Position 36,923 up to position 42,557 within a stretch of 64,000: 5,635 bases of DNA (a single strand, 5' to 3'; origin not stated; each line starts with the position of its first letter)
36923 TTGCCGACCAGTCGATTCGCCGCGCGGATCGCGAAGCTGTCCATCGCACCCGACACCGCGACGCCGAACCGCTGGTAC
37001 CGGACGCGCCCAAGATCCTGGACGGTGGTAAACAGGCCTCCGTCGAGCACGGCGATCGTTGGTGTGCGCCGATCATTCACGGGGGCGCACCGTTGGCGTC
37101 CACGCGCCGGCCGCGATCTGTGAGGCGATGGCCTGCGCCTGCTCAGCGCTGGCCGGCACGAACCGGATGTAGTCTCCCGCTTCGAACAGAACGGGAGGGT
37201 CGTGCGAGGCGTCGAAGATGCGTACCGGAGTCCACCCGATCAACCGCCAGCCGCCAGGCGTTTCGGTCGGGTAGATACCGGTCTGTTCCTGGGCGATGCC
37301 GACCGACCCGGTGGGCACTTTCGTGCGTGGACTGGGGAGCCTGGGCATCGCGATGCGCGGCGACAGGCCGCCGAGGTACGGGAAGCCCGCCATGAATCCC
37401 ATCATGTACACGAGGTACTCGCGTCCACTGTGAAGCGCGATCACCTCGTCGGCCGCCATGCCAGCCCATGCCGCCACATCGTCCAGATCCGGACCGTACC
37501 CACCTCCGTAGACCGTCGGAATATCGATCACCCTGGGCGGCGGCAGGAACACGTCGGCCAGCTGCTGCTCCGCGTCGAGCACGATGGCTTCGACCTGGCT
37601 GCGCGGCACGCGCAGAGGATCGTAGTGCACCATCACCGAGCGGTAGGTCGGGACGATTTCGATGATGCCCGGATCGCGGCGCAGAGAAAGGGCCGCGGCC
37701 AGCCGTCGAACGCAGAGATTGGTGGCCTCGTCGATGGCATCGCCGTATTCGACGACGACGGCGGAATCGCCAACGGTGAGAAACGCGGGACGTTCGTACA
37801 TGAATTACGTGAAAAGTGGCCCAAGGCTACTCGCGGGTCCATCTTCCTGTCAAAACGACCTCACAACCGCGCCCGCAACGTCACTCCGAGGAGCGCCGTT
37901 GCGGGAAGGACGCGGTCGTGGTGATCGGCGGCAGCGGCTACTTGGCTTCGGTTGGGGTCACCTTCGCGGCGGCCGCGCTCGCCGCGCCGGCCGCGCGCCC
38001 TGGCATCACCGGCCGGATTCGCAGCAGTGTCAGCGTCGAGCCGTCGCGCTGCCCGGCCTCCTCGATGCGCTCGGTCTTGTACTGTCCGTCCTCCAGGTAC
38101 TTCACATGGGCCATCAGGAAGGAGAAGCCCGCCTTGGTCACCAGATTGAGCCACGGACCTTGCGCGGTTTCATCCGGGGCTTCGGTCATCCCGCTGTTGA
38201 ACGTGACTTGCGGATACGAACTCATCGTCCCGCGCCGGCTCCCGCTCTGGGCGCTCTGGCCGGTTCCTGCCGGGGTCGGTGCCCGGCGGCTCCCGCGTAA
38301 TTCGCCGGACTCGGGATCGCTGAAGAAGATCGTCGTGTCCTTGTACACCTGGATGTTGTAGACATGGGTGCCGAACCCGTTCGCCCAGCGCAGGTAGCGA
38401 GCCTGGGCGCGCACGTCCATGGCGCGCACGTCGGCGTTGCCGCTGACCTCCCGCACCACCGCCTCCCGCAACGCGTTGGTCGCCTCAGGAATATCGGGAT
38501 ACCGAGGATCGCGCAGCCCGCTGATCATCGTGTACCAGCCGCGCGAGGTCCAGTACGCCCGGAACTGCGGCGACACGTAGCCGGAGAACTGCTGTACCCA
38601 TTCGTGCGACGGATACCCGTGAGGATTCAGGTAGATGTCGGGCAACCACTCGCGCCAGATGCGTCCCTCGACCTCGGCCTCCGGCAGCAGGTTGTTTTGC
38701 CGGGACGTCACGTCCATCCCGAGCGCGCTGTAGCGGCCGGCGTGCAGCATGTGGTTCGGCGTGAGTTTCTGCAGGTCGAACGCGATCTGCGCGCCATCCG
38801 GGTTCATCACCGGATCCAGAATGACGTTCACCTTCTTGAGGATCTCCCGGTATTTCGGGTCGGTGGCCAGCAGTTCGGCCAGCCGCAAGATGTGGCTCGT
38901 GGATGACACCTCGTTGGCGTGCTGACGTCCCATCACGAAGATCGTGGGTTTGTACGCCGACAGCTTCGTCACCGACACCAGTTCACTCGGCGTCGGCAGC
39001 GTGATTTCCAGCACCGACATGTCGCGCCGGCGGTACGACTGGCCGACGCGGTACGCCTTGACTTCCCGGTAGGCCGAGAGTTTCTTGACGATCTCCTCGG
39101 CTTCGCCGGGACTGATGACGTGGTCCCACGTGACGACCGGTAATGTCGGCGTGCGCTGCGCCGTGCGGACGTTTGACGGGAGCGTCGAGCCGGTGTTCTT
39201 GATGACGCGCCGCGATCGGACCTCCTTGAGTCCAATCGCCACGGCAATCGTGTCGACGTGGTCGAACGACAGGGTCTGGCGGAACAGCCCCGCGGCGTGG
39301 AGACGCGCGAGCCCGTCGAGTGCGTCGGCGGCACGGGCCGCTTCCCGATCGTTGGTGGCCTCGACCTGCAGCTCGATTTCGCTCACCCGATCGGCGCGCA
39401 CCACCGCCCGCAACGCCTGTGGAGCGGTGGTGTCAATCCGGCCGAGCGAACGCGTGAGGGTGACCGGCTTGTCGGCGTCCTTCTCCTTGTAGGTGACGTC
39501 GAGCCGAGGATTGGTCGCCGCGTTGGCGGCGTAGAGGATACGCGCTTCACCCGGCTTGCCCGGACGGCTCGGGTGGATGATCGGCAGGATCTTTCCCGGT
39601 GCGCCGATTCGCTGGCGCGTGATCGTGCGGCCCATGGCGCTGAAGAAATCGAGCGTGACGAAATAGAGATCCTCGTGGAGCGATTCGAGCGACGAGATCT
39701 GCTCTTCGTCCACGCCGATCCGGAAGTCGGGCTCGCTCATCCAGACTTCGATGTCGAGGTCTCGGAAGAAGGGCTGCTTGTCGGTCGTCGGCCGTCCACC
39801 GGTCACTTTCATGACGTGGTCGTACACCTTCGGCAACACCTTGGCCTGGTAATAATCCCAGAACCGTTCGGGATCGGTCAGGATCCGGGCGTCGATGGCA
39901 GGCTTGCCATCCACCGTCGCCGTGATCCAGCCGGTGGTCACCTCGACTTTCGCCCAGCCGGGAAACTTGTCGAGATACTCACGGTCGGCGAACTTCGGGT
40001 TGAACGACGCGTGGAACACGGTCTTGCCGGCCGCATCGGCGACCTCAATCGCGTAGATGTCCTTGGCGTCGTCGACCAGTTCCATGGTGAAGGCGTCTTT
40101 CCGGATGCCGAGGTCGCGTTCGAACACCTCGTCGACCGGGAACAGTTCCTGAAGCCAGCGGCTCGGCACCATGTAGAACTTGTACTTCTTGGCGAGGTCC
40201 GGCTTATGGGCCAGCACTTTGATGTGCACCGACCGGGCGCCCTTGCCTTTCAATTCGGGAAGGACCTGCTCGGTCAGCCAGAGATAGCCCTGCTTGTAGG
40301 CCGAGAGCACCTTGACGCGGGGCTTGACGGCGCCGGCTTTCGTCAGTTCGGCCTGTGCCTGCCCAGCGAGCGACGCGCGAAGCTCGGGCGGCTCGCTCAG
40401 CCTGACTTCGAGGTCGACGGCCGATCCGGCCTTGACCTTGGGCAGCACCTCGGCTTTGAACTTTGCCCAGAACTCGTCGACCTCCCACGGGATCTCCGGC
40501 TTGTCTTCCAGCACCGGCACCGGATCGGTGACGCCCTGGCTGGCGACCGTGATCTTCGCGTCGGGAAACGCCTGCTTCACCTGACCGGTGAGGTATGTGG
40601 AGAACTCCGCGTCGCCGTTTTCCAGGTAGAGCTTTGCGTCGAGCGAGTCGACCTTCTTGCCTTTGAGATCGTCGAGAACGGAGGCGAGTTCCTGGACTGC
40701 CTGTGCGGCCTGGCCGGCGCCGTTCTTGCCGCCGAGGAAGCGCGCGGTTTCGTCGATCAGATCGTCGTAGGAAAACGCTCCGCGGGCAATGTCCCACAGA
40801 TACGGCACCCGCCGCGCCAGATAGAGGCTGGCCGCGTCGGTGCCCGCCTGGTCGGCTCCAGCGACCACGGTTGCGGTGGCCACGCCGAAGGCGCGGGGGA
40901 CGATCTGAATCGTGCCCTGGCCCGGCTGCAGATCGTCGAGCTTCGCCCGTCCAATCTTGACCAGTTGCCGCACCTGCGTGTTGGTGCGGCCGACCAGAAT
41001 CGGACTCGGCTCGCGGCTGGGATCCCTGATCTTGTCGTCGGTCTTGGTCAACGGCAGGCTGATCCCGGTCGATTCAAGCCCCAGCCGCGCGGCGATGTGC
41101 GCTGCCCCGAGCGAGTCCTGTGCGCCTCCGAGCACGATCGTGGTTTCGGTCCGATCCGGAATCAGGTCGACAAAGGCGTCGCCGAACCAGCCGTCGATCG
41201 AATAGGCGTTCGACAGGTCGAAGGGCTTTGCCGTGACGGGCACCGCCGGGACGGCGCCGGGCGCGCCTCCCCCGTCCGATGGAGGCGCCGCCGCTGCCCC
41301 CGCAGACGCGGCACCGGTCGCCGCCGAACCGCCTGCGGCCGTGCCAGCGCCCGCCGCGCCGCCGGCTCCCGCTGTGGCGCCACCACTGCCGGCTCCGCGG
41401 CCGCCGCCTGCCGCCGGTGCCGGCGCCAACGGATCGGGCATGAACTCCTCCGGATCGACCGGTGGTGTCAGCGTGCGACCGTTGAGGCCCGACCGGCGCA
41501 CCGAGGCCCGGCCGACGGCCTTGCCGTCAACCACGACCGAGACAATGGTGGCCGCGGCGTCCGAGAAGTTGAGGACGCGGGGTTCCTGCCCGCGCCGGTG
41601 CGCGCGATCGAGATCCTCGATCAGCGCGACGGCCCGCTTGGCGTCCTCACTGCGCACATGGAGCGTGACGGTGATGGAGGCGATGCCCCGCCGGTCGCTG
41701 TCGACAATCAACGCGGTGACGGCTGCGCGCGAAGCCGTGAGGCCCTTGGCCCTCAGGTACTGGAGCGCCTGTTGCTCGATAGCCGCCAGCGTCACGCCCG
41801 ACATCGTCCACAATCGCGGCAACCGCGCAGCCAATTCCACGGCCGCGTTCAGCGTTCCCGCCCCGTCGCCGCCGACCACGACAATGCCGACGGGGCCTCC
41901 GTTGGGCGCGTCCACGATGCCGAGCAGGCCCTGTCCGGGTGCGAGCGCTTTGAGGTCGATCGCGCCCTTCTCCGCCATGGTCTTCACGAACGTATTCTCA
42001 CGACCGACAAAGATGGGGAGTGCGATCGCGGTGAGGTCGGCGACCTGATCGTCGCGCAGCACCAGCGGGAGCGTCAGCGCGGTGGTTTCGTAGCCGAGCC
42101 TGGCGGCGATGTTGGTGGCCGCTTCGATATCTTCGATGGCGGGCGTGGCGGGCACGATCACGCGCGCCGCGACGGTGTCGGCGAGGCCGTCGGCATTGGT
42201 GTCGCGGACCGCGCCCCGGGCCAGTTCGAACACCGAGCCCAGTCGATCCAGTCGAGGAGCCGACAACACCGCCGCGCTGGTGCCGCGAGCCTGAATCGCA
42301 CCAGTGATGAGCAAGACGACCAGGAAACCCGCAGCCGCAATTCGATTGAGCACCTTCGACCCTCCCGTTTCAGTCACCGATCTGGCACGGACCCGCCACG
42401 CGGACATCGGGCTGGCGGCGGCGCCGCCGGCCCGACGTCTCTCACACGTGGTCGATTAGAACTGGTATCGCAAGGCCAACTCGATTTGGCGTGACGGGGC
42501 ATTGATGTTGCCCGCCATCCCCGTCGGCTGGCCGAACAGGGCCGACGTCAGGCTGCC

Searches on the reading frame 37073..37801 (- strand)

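Call 36: search_protein_families(library=pfam, proteins=[window:37073-37801:-], max_evalue=0.00001)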
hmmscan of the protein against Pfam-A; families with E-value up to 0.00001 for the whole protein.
window:37073-37801:- (242 aa): 1 family
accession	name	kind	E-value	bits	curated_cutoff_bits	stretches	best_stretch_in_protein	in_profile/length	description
PF02682.21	CT_C_D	-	1.7e-73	247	22.1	1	7-205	3-201/202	Carboxyltransferase domain, subdomain C and D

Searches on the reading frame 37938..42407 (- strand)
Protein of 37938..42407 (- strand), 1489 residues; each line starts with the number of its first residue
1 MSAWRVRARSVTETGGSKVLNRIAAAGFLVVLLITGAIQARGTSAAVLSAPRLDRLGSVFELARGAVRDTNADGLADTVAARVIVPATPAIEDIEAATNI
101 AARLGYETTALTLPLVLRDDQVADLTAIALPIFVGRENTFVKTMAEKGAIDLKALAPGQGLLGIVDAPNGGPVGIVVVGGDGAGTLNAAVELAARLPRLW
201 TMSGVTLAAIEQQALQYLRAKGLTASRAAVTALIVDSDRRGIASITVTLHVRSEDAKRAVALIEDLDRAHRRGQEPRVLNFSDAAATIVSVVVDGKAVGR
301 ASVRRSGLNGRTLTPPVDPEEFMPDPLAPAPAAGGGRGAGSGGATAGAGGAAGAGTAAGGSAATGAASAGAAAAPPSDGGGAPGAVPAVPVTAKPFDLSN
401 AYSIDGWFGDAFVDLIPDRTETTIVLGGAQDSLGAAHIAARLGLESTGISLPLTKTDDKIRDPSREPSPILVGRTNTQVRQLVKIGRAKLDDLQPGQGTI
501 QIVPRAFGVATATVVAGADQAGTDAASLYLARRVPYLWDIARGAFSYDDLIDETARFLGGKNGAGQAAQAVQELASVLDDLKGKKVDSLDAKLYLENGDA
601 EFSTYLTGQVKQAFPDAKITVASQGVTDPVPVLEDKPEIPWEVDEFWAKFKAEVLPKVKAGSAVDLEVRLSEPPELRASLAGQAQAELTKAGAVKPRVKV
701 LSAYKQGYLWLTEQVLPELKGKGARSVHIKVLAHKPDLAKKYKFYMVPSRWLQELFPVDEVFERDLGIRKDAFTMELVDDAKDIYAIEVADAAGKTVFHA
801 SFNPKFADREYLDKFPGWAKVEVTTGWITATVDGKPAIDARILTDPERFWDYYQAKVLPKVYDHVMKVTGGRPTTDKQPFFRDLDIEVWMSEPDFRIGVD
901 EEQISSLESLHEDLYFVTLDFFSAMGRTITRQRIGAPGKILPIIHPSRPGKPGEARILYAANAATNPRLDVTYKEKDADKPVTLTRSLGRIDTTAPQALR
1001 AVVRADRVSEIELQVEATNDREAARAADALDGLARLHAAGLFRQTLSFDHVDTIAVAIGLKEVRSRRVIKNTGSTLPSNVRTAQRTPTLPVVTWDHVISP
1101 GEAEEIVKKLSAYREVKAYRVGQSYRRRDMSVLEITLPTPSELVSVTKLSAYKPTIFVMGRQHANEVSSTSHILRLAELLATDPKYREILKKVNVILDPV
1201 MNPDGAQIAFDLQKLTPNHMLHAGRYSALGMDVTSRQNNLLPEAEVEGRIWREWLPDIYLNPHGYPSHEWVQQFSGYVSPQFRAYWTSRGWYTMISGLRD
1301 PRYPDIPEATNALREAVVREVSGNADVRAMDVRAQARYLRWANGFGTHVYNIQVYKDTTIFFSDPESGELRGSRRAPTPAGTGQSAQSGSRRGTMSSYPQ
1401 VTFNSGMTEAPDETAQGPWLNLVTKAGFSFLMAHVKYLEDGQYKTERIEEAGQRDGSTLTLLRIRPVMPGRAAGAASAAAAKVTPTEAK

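Call 36: search_protein_families(library=pfam, proteins=[window:37938-42407:-], max_evalue=0.00001)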
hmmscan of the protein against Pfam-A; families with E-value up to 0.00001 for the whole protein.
window:37938-42407:- (1489 aa): 2 families
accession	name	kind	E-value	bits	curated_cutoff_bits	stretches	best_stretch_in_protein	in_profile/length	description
PF00246.29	Peptidase_M14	-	3.6e-16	60.1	21.6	1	1116-1226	16-118/286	Zinc carboxypeptidase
PF05124.17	S_layer_C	-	1.2e-08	35.2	23.9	0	449-531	92-174/177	S-layer like family, outer domain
